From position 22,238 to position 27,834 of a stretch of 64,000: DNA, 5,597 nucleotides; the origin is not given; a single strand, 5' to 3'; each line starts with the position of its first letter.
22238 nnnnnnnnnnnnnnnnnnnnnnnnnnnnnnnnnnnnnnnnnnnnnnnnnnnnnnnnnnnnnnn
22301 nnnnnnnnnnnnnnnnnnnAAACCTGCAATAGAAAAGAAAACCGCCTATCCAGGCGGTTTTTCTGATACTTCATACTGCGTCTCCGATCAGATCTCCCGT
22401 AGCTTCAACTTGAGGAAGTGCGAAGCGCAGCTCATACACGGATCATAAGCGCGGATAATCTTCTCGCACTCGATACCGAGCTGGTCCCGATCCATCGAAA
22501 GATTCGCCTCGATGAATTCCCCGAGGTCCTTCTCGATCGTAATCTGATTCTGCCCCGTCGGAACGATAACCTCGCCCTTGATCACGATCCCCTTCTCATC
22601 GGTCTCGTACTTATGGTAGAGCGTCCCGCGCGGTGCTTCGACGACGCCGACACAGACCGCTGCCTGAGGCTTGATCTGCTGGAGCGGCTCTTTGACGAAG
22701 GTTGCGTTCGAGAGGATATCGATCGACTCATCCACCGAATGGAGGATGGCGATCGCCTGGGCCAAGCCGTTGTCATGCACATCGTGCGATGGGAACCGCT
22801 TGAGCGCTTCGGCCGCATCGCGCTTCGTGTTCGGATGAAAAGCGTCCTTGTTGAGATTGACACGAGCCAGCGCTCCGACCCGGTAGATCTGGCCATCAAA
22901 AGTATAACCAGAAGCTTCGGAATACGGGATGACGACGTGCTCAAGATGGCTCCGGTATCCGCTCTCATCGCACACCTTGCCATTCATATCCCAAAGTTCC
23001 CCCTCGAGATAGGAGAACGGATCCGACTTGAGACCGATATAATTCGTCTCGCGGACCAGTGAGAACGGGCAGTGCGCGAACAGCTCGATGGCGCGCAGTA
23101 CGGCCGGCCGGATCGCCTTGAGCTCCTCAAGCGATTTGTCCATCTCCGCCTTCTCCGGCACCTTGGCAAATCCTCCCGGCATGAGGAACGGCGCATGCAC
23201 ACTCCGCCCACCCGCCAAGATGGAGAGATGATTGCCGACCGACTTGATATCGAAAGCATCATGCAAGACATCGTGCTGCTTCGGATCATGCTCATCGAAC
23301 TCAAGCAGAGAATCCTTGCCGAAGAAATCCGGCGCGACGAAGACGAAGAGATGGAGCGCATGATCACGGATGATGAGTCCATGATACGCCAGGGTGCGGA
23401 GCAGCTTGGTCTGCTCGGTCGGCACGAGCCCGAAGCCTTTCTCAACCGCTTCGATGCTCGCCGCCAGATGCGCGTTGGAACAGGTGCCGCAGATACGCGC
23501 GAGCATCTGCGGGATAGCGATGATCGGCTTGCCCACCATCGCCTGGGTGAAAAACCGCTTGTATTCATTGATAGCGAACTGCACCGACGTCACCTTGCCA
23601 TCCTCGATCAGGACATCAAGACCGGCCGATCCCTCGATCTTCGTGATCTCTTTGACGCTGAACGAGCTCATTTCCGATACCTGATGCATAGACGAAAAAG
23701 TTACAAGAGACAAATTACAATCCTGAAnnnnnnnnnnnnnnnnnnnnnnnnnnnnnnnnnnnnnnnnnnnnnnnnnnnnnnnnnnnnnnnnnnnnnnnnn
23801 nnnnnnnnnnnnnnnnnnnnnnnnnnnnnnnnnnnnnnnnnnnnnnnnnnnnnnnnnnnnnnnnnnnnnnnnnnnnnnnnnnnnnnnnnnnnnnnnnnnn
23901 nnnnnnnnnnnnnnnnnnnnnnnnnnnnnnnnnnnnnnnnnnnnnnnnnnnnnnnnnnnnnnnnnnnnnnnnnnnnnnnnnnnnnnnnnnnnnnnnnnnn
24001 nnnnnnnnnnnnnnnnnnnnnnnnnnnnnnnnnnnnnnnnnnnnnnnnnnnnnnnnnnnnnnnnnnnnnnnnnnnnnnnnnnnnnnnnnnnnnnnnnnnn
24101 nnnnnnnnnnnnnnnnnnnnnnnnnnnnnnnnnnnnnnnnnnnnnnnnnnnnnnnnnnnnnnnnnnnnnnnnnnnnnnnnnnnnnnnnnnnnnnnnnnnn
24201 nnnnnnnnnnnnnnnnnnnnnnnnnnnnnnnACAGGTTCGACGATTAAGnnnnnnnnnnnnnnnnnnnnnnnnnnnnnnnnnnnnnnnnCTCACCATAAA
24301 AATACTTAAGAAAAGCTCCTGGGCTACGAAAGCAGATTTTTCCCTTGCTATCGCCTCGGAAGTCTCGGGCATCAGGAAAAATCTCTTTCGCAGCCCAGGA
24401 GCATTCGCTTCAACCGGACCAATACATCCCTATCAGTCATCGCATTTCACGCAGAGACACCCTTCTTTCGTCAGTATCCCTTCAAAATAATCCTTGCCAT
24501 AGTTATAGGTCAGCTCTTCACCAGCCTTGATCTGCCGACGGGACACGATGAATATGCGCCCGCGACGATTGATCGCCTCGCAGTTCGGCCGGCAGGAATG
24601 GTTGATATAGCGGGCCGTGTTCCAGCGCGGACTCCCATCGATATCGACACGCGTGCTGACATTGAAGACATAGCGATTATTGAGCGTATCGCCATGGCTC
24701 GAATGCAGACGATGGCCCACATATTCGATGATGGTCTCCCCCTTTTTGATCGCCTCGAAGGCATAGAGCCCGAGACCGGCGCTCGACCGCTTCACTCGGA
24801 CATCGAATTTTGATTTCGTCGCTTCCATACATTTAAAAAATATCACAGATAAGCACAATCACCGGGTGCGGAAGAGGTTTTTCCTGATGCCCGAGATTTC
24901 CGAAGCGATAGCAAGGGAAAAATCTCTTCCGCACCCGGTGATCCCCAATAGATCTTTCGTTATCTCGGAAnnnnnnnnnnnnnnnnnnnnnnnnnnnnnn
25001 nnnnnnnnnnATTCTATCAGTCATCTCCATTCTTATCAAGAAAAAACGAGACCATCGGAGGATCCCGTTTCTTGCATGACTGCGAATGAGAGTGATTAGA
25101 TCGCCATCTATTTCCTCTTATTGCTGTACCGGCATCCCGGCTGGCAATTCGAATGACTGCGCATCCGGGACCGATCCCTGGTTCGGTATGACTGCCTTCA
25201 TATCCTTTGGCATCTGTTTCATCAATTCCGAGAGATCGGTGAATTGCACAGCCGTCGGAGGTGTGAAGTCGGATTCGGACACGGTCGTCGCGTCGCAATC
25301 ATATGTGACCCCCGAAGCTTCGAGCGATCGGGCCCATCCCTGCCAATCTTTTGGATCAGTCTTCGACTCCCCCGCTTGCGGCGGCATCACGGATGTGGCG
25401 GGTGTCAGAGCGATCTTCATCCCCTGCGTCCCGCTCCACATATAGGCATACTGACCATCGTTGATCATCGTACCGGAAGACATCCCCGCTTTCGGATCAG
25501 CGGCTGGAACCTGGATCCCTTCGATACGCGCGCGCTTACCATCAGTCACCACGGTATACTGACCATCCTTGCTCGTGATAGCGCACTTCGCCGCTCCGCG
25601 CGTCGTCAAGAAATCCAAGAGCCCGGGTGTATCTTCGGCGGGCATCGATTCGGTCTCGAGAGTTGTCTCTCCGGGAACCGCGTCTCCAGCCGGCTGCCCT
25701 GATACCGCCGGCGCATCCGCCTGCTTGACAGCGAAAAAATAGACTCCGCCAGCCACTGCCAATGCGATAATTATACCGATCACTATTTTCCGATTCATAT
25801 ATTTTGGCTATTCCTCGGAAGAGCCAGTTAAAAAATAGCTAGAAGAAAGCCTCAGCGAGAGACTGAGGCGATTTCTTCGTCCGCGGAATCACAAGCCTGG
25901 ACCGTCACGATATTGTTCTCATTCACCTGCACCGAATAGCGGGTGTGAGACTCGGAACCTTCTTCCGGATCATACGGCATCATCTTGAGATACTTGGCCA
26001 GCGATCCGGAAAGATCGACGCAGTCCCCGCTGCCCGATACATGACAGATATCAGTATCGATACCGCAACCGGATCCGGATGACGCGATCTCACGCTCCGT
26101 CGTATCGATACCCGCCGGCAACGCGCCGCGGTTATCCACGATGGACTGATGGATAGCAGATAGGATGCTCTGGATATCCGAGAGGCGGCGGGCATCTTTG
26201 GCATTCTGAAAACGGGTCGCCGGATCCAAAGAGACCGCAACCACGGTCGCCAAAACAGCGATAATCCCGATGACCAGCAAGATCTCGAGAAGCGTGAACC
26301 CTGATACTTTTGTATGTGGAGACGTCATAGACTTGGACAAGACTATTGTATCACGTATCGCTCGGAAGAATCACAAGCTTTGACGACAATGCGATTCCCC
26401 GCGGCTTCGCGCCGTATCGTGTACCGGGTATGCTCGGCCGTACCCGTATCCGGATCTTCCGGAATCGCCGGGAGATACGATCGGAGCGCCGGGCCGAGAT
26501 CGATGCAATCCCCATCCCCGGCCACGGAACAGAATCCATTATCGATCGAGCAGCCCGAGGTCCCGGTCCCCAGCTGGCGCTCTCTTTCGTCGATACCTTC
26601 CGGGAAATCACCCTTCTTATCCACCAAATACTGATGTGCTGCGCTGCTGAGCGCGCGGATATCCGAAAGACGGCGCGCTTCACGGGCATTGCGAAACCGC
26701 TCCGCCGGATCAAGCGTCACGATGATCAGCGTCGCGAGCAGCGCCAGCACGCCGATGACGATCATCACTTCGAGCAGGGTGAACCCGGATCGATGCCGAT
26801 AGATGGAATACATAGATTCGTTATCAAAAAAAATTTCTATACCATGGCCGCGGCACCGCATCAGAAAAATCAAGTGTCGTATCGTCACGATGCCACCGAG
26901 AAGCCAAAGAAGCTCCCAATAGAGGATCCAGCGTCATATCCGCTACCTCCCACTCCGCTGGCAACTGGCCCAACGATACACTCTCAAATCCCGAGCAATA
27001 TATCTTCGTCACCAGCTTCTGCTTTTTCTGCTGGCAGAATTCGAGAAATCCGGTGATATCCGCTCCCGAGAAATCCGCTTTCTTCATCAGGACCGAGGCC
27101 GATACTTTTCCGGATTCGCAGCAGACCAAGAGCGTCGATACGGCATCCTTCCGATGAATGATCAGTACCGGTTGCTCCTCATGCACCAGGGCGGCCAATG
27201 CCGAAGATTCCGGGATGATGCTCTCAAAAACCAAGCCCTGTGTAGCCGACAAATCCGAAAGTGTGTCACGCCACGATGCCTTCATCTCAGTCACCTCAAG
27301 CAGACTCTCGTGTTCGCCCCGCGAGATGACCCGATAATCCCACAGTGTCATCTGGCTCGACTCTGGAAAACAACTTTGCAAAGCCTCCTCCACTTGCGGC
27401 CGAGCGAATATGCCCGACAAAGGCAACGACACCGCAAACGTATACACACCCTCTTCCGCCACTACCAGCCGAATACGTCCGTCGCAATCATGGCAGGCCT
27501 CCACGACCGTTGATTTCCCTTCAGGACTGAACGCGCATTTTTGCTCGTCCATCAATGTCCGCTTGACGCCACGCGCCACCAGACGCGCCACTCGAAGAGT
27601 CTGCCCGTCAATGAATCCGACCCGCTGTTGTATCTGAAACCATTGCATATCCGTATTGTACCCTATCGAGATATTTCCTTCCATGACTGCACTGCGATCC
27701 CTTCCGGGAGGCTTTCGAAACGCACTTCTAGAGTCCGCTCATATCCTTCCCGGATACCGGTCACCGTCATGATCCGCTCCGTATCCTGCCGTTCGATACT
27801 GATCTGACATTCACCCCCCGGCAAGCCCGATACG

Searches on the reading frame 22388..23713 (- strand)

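Call 58: search_protein_families(library=pfam, proteins=[window:22388-23713:-], max_evalue=0.001)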
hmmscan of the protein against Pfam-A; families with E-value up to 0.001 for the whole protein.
window:22388-23713:- (441 aa): 1 family
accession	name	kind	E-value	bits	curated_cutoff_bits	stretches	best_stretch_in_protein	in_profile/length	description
PF00374.24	NiFeSe_Hases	-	1.3e-24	87.5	25.8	2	67-143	15-91/508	Nickel-dependent hydrogenase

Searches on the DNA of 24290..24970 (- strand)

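Call 18: search_rna_families(source=window, start=24290, end=24970, threshold=evalue, max_evalue=10, show_alignments=3)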
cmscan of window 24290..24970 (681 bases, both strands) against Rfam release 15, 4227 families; matches with E-value up to 10: 3.
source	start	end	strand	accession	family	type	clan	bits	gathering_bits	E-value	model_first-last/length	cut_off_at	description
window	24830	24939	-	RF02058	STnc400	Gene;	-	22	80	0.1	1-125/125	no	Gammaproteobacterial sRNA STnc400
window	24306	24398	-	RF02058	STnc400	Gene;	-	15.4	80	4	1-125/125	no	Gammaproteobacterial sRNA STnc400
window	24858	24943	+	RF00814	mir-316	Gene; miRNA;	-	15.1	80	8.2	1-91/91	no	mir-316 microRNA precursor family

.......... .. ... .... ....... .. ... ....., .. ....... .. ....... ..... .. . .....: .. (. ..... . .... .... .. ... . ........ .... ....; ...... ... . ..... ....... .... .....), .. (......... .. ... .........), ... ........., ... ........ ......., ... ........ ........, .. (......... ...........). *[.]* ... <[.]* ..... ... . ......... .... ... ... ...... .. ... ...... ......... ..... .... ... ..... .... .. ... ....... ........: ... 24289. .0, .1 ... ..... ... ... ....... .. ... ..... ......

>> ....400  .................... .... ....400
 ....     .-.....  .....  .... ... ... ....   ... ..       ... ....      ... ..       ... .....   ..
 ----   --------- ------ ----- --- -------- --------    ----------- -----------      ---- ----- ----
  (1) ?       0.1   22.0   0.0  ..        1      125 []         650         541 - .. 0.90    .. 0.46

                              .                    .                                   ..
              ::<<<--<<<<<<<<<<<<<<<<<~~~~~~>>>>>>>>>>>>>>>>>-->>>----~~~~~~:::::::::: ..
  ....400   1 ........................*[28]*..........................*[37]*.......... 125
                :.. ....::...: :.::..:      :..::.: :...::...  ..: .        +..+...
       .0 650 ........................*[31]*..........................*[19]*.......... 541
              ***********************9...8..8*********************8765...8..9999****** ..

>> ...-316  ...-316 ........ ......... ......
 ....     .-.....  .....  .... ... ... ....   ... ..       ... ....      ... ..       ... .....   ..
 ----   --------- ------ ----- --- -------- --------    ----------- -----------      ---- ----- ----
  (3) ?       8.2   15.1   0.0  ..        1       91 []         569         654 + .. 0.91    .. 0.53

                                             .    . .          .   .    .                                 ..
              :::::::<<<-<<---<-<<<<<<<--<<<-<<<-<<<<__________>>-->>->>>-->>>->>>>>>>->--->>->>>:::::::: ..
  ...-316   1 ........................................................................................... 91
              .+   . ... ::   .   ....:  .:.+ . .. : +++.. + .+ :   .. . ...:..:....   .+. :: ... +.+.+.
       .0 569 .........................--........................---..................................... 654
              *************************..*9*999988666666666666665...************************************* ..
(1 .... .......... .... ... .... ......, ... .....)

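Call 67: build_rna_model(alignment_id=A2, structure=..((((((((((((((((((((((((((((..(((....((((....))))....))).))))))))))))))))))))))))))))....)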
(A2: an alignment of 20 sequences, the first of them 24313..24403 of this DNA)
Model R1 built from alignment A2 (20 sequences, 91 columns); structure: as given.
model positions 91; base pairs 35; branch points 0; effective number of sequences 2.91; information 0.627 bits per position. Calibrated on 0.2 Mb of random sequence (short: E-values are rough).
structure used (alignment columns):
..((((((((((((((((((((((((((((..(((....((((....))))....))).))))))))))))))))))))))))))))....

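Call 68: search_with_rna_model(model_id=R1, sources=[window, L001, L002, L004, L006, L007, L009, L012, L014, L017, L019, L021, L028, L032, L044], max_evalue=1, make_alignment=true)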
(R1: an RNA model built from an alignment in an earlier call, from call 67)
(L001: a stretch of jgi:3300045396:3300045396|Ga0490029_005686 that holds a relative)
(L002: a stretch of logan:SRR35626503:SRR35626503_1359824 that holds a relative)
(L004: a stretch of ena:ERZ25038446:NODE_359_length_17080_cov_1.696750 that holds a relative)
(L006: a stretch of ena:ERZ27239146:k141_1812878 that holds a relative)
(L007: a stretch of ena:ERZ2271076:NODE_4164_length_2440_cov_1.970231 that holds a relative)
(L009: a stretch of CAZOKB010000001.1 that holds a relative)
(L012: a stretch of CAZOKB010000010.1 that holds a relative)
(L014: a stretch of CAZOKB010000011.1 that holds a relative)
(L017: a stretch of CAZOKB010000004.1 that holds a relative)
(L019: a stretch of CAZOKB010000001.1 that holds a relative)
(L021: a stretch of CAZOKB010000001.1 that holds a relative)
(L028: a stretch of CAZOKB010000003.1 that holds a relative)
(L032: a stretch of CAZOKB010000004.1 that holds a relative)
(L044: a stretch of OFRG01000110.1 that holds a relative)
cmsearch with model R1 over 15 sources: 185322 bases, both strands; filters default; matches with E-value up to 1: 43.
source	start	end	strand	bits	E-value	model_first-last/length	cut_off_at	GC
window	24856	24946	+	93.7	5.3e-23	1-91/91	no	0.55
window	24312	24403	-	87.3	3.2e-21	1-91/91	no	0.52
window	60695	60785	-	86.7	4.7e-21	1-91/91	no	0.44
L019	5278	5364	+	86.5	5.2e-21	1-91/91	no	0.36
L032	1364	1454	-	84.6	1.8e-20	1-91/91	no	0.49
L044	782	873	-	81.1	1.7e-19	1-91/91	no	0.54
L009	60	150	-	81.1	1.7e-19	1-91/91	no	0.58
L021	6638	6727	+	80.7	2.3e-19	1-91/91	no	0.52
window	62681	62767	+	79.4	5.2e-19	1-91/91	no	0.45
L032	1224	1314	+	79.1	6.1e-19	1-91/91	no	0.43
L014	2242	2328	+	78.8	7.7e-19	1-91/91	no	0.43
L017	7445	7531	+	78.6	8.5e-19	1-91/91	no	0.46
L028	1375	1466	+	78.1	1.2e-18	1-91/91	no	0.54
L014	818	904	+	77.7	1.5e-18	1-91/91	no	0.4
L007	2234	2324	+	74.5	1.2e-17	1-91/91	no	0.48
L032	7435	7525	+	73.8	1.9e-17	1-91/91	no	0.34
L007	252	337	-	72.3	4.8e-17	1-91/91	no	0.4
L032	7912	7998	+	72.3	5e-17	1-91/91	no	0.43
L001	54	139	+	69.1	3.8e-16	1-91/91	no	0.44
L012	4686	4773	-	68.3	6.5e-16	1-91/91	no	0.42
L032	7539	7627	-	49.5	1.1e-10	1-91/91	no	0.39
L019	5276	5362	-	36.3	5.4e-07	1-91/91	no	0.36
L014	2240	2326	-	34.8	1.4e-06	1-91/91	no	0.41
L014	816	902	-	30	3.2e-05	1-91/91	no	0.41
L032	7433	7523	-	28.2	9.9e-05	1-91/91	no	0.34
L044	783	876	+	28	0.00011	1-91/91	no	0.54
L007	254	338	+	26.8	0.00025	1-91/91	no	0.41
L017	7443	7529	-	26.5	0.0003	1-91/91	no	0.47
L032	1223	1311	-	25.7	0.00049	1-91/91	no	0.45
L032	7910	7996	-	24.6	0.001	1-91/91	no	0.43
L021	6635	6726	-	22.8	0.0034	1-91/91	no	0.52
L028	1372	1465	-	22.4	0.0042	1-91/91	no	0.54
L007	2232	2322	-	21.8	0.0063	1-91/91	no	0.48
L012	4689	4774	+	20.9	0.011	1-91/91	no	0.42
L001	52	137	-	19.1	0.035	1-91/91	no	0.45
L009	62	152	+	18.3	0.057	1-91/91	no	0.57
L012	7090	7150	+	14.5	0.66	1-91/91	no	0.26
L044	7614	7678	-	13.9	0.99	1-91/91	no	0.46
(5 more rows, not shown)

Alignment A3: 43 matches aligned to the model, 128 columns, each read 5' to 3' on its own strand. Consensus structure (alignment columns), stored with it:
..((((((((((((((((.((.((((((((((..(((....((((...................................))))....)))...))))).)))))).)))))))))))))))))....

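Call 69: search_with_rna_model(model_id=R1, sources=[window, L001, L007, L009, L012, L014, L017, L019, L021, L028, L032, L044], max_evalue=1e-9, make_alignment=true)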
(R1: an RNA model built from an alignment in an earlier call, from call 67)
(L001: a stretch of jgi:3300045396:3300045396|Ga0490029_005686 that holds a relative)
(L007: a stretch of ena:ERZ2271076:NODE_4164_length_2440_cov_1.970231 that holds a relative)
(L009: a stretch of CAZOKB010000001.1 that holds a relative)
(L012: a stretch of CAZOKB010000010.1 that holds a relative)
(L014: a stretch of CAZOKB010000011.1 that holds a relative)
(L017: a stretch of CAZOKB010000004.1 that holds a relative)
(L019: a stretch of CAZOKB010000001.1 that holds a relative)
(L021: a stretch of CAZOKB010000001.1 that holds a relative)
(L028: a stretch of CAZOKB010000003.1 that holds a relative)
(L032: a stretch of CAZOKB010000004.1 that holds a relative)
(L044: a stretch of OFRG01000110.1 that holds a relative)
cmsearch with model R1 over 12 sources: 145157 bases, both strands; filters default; matches with E-value up to 1e-9: 21.
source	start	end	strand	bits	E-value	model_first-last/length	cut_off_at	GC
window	24856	24946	+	93.7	4.2e-23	1-91/91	no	0.55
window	24312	24403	-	87.3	2.5e-21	1-91/91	no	0.52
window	60695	60785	-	86.7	3.7e-21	1-91/91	no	0.44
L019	5278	5364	+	86.5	4.1e-21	1-91/91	no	0.36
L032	1364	1454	-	84.6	1.4e-20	1-91/91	no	0.49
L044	782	873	-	81.1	1.3e-19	1-91/91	no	0.54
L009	60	150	-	81.1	1.3e-19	1-91/91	no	0.58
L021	6638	6727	+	80.7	1.8e-19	1-91/91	no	0.52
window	62681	62767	+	79.4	4.1e-19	1-91/91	no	0.45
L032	1224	1314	+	79.1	4.8e-19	1-91/91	no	0.43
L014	2242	2328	+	78.8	6e-19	1-91/91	no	0.43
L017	7445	7531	+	78.6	6.7e-19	1-91/91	no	0.46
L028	1375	1466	+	78.1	9.2e-19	1-91/91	no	0.54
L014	818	904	+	77.7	1.2e-18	1-91/91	no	0.4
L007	2234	2324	+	74.5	9.5e-18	1-91/91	no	0.48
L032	7435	7525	+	73.8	1.5e-17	1-91/91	no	0.34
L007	252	337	-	72.3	3.8e-17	1-91/91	no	0.4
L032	7912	7998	+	72.3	3.9e-17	1-91/91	no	0.43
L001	54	139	+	69.1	3e-16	1-91/91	no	0.44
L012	4686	4773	-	68.3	5.1e-16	1-91/91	no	0.42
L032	7539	7627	-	49.5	8.8e-11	1-91/91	no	0.39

Alignment A4: 21 matches aligned to the model, 93 columns, each read 5' to 3' on its own strand. Consensus structure (alignment columns), stored with it:
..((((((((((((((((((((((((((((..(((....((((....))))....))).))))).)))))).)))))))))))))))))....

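Call 97: search_with_rna_model(model_id=R1, sources=[L050, L051, L052, L053, L054, L003, L005], max_evalue=1)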
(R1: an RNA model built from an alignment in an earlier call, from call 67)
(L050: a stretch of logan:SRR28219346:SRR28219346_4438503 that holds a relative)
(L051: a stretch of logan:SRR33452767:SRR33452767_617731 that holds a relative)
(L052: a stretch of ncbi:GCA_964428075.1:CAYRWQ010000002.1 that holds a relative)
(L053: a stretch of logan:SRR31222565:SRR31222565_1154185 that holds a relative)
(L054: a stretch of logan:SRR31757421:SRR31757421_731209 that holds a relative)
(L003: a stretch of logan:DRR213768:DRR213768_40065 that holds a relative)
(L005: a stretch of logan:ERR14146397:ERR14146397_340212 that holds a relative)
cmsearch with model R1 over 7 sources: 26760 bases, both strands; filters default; matches with E-value up to 1: 1.
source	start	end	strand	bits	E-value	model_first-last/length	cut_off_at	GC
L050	890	960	-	13.4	0.2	1-91/91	no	0.42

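Call 103: search_with_rna_model(model_id=R1, source=window, filters=off, max_evalue=5)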
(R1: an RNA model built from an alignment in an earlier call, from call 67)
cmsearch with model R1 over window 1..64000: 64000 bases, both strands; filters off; matches with E-value up to 5: 27.
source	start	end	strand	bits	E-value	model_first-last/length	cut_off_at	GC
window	24856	24946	+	93.7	1.8e-23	1-91/91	no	0.55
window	24312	24403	-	87.3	1.1e-21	1-91/91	no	0.52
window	60695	60785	-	86.7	1.6e-21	1-91/91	no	0.44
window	62681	62767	+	79.4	1.8e-19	1-91/91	no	0.45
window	24853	24945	-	38.7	4.1e-08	1-91/91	no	0.55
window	62680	62764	-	34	8.3e-07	1-91/91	no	0.45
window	60697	60787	+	33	1.6e-06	1-91/91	no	0.43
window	24313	24406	+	32.5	2.3e-06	1-91/91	no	0.52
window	21831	21923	-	16.7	0.058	1-91/91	no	0.47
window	9270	9318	+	15.9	0.098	1-91/91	no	0.41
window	9265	9319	-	15.7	0.11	1-91/91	no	0.42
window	1609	1663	-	14.4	0.25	1-91/91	no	0.38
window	19614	19655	+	13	0.63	1-91/91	no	0.48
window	19611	19654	-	12.3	0.95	1-91/91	no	0.5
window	50239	50275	+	12.1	1.1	1-91/91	no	0.32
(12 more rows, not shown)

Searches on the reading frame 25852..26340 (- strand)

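Call 58: search_protein_families(library=pfam, proteins=[window:25852-26340:-], max_evalue=0.001)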
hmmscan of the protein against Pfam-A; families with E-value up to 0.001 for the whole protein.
window:25852-26340:- (162 aa): 1 family
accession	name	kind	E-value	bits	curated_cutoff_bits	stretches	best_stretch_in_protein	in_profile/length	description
PF07963.17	N_methyl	-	2.2e-05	24.2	21.2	1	11-34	3-26/27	Prokaryotic N-terminal methylation motif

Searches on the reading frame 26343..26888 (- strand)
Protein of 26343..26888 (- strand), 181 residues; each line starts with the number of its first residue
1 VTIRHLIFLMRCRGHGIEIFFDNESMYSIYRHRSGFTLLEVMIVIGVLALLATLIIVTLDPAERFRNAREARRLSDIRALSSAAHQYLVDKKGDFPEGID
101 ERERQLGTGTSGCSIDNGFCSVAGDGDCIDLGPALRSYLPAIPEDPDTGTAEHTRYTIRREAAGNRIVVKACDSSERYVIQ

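Call 58: search_protein_families(library=pfam, proteins=[window:26343-26888:-], max_evalue=0.001)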
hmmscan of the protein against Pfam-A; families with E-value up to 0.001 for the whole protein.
window:26343-26888:- (181 aa): 1 family
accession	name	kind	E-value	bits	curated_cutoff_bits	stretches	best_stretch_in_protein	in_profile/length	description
PF07963.17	N_methyl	-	2.5e-07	30.4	21.2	1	31-55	2-26/27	Prokaryotic N-terminal methylation motif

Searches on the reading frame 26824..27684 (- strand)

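Call 58: search_protein_families(library=pfam, proteins=[window:26824-27684:-], max_evalue=0.001)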
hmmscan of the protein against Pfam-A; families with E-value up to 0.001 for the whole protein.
window:26824-27684:- (286 aa): 1 family
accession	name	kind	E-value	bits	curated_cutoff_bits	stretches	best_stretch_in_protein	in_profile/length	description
PF15915.11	BAT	-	0.00019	21.7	25.8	0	49-90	77-119/156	GAF and HTH_10 associated domain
